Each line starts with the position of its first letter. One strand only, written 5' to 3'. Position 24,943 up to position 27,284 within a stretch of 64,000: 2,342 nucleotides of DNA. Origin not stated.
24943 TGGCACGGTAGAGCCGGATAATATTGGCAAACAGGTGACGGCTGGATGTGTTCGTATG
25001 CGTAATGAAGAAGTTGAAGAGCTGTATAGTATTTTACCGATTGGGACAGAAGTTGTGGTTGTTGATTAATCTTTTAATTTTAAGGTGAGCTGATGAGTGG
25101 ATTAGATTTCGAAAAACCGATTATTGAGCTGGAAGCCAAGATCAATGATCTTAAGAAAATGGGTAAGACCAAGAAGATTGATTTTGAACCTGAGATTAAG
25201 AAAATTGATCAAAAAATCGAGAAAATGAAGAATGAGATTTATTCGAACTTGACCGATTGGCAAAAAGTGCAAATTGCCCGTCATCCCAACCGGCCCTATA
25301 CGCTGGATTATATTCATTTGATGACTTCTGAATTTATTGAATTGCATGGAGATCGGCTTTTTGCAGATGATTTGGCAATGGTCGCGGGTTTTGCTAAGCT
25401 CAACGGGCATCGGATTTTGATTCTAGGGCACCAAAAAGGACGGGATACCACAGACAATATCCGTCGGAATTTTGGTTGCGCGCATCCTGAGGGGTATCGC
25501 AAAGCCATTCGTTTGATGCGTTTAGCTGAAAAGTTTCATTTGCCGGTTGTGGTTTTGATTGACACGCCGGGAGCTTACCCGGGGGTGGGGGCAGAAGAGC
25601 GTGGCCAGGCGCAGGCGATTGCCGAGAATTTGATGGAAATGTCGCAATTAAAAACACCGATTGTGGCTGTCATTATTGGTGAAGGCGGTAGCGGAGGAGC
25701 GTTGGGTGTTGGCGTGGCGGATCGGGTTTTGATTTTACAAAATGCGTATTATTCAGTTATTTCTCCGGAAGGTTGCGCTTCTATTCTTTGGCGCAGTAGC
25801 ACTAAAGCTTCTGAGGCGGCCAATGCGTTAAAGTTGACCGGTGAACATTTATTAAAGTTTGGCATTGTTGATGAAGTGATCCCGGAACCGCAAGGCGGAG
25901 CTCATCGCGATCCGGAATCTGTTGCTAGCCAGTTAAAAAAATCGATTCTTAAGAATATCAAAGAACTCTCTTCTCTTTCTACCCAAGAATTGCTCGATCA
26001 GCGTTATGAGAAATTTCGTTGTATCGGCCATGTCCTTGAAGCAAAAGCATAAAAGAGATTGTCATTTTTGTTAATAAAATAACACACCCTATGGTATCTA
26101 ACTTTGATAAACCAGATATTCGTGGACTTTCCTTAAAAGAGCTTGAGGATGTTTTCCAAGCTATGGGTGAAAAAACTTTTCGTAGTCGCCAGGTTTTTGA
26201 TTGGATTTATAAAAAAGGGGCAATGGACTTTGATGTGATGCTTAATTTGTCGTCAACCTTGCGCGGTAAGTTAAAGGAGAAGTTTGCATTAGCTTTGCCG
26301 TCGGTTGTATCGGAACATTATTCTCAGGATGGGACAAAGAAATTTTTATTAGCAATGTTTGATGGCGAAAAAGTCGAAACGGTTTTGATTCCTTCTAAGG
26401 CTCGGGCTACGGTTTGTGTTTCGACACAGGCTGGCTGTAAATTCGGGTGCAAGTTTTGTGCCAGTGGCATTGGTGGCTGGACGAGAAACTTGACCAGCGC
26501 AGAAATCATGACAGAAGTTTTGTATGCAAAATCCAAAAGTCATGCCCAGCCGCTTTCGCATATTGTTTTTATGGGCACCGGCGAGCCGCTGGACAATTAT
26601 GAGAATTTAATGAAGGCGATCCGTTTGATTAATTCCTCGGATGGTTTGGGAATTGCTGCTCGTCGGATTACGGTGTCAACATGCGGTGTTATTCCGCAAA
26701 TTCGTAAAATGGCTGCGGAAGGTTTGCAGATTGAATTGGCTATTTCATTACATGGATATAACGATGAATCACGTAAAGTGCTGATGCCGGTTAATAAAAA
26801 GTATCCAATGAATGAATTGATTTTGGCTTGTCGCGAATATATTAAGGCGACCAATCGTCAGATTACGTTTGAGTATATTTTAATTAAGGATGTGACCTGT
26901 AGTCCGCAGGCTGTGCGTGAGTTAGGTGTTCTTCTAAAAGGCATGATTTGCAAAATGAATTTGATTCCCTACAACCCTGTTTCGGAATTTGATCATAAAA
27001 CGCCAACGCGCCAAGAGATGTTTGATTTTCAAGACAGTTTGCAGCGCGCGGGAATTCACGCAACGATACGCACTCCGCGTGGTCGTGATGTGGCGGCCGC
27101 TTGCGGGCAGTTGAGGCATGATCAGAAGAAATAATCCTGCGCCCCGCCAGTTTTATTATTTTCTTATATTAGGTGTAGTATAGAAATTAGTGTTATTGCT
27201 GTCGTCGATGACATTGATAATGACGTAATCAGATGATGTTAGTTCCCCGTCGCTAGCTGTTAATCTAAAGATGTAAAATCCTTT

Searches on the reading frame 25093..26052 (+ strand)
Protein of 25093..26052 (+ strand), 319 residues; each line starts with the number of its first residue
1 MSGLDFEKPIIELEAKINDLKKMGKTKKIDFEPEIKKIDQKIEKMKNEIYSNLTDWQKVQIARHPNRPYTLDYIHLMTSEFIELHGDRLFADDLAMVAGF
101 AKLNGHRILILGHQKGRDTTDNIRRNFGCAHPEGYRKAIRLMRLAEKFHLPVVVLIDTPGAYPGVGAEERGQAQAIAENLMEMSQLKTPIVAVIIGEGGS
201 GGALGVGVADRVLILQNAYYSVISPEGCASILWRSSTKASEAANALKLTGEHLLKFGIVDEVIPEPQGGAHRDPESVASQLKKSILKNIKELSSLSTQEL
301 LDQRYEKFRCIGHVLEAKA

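Call 12: search_protein_families(library=pfam, proteins=[window:25093-26052:+])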
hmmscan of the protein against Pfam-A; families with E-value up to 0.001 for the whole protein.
window:25093-26052:+ (319 aa): 3 families
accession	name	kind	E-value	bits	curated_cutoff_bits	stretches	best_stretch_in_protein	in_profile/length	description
PF03255.19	ACCA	-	7.3e-150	498.8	23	1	4-312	2-310/310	Acetyl co-enzyme A carboxylase carboxyltransferase-like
PF01039.27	Carboxyl_trans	-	5.9e-23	81.7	22.3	1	78-244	270-428/493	Carboxyl transferase domain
PF00378.25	ECH_1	-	2.7e-05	24.1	27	1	170-294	71-203/251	Enoyl-CoA hydratase/isomerase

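Call 38: list_cluster_members(proteins=[window:25093-26052:+, window:36746-38458:+, window:22538-23572:-, window:32519-34330:-])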
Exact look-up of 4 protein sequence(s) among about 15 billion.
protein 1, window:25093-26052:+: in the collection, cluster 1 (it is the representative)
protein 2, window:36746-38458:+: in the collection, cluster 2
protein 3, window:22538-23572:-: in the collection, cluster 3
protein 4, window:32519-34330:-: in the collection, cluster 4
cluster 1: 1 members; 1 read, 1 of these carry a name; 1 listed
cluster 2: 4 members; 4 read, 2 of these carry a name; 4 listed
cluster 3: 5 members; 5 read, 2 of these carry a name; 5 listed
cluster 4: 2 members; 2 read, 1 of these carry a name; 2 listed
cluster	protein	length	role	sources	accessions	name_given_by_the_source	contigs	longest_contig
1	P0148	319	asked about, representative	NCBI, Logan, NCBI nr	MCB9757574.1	MAG: acetyl-CoA carboxylase carboxyltransferase subunit alpha [Candidatus Omnitrophica ... | acetyl-CoA carboxylase carboxyltransferase subunit alpha [Candidatus Omnitrophota ...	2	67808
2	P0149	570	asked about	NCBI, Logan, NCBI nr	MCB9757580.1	MAG: Flp pilus assembly complex ATPase component TadA [Candidatus Omnitrophica bacterium] | Flp pilus assembly complex ATPase component TadA [Candidatus Omnitrophota bacterium]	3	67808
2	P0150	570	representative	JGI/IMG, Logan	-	general secretion pathway protein E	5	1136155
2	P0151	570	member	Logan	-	-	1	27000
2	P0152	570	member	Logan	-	-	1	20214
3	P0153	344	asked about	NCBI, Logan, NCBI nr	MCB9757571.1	MAG: ferrochelatase [Candidatus Omnitrophica bacterium] | ferrochelatase [Candidatus Omnitrophota bacterium]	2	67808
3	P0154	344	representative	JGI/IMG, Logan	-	ferrochelatase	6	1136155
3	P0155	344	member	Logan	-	-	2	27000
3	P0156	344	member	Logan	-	-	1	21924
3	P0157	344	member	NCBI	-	-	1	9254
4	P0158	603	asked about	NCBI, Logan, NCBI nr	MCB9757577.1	MAG: S8 family serine peptidase [Candidatus Omnitrophica bacterium] | S8 family serine peptidase [Candidatus Omnitrophota bacterium]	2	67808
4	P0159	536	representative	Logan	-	-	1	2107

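Call 39: find_encoding_contigs(protein=P0150, flank=10000, max_places=10)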
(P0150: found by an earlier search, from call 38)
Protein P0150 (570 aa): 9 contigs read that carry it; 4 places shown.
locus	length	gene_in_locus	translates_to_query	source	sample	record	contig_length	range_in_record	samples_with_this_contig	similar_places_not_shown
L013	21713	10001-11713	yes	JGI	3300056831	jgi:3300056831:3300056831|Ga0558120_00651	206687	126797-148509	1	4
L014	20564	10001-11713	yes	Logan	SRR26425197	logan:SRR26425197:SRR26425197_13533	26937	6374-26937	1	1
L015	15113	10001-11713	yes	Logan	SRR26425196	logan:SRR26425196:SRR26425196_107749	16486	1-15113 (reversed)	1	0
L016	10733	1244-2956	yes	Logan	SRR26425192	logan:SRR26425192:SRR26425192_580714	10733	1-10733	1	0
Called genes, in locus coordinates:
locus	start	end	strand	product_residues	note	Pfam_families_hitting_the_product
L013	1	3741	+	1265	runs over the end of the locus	PF01326:PPDK_N, PF00391:PEP-utilizers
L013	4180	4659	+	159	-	PF02681:DUF212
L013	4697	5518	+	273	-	PF01476:LysM, PF03734:YkuD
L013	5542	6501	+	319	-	PF03255:ACCA, PF01039:Carboxyl_trans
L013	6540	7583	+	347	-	PF21016:RlmN_N, PF04055:Radical_SAM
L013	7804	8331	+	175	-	-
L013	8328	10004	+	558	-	PF03958:Secretin_N, PF00263:Secretin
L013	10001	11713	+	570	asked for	PF05157:MshEN, PF00437:T2SSE, PF13401:AAA_22 (faint)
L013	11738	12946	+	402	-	PF28597:T2SSF_N, PF00482:T2SSF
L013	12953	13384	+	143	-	-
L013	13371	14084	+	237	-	PF07963:N_methyl (weak)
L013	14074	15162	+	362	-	PF21687:T2SSK_1st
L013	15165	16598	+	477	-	PF11104:PilM_2, PF05137:PilN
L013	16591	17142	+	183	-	PF04350:PilO (weak), PF10741:T2SSM_b (weak)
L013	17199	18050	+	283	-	PF07661:MORN_2 (faint)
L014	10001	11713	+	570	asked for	PF05157:MshEN, PF00437:T2SSE, PF13401:AAA_22 (faint)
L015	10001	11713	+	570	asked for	PF05157:MshEN, PF00437:T2SSE, PF13401:AAA_22 (faint)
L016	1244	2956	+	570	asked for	PF05157:MshEN, PF00437:T2SSE, PF13401:AAA_22 (faint)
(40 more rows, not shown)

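Call 52: find_encoding_contigs(protein=P0151, flank=10000, max_places=6)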
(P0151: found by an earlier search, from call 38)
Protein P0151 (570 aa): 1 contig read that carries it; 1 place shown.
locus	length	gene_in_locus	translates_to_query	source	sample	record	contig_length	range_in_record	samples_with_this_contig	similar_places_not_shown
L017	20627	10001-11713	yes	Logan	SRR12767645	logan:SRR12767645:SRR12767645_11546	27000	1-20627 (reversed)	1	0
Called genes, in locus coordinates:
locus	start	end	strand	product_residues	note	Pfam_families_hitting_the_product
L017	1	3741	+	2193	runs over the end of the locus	PF01326:PPDK_N, PF00391:PEP-utilizers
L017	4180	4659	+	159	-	PF02681:DUF212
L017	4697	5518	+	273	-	PF01476:LysM, PF03734:YkuD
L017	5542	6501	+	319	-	PF03255:ACCA, PF01039:Carboxyl_trans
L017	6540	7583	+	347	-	PF21016:RlmN_N, PF04055:Radical_SAM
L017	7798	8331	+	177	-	-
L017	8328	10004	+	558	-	PF03958:Secretin_N, PF00263:Secretin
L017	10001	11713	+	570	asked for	PF05157:MshEN, PF00437:T2SSE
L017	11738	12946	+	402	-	PF28597:T2SSF_N, PF00482:T2SSF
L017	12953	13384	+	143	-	-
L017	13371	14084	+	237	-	PF07963:N_methyl (weak)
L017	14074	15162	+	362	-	PF21687:T2SSK_1st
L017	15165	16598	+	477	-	PF11104:PilM_2, PF05137:PilN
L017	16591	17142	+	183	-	PF04350:PilO (weak), PF10741:T2SSM_b (weak)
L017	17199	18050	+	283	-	PF07661:MORN_2 (faint)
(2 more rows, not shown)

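Call 53: find_encoding_contigs(protein=P0157, flank=10000, max_places=6)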
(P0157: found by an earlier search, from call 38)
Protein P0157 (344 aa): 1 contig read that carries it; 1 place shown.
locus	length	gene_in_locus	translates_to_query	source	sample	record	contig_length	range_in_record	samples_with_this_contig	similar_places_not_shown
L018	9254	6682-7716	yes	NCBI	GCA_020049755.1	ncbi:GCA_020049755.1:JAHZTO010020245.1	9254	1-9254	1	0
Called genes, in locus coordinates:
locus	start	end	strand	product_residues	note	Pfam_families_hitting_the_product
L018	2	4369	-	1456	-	?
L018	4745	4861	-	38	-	-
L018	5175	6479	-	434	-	PF13701:DDE_Tnp_1_4, PF01609:DDE_Tnp_1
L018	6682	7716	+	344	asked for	PF00762:Ferrochelatase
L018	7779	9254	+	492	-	?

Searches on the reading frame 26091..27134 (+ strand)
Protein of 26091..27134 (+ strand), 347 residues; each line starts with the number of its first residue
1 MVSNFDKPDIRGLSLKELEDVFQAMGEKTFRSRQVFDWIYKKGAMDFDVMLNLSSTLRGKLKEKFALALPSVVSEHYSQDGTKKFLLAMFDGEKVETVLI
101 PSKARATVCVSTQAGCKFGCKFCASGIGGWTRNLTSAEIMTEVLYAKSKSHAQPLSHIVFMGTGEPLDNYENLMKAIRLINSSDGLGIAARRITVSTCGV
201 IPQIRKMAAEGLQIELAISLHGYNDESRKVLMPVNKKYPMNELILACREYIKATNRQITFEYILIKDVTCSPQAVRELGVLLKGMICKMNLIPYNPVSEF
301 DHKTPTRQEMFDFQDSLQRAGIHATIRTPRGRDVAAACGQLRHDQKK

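Call 12: search_protein_families(library=pfam, proteins=[window:26091-27134:+])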
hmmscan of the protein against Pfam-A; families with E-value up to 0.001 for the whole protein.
window:26091-27134:+ (347 aa): 2 families
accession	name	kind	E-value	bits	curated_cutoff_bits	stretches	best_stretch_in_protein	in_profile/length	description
PF21016.3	RlmN_N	-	1.5e-19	69.9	24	1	10-65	3-58/60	Ribosomal RNA large subunit methyltransferase N-terminal domain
PF04055.27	Radical_SAM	-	3e-17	63.7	29.5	1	111-269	2-155/166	Radical SAM superfamily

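Call 19: find_encoding_contigs(protein=window:26091-27134:+, flank=10000)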
Protein window:26091-27134:+ (347 aa): 2 contigs read that carry it; 1 place shown.
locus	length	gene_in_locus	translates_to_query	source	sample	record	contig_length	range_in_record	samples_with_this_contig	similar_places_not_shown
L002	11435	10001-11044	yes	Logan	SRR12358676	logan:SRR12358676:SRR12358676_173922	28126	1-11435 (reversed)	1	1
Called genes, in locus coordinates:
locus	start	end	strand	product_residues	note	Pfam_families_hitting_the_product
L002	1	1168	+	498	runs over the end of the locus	PF07719:TPR_2 (weak)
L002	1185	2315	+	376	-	PF00106:adh_short (weak), PF01073:3Beta_HSD, PF01370:Epimerase, PF02719:Polysacc_synt_2, PF13460:NAD_binding_10, PF16363:GDP_Man_Dehyd, PF01370:Epimerase, PF16363:GDP_Man_Dehyd, +3 more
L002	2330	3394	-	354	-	-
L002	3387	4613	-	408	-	PF06722:EryCIII-like_C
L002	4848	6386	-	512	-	PF05362:Lon_C, PF13541:ChlI, PF00493:MCM (faint), PF01078:Mg_chelatase, PF07728:AAA_5 (faint), PF13335:Mg_chelatase_C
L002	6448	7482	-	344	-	PF00762:Ferrochelatase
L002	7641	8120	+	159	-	PF02681:DUF212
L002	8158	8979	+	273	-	PF01476:LysM, PF03734:YkuD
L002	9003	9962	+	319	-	PF03255:ACCA, PF01039:Carboxyl_trans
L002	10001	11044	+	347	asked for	PF21016:RlmN_N, PF04055:Radical_SAM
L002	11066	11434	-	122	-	?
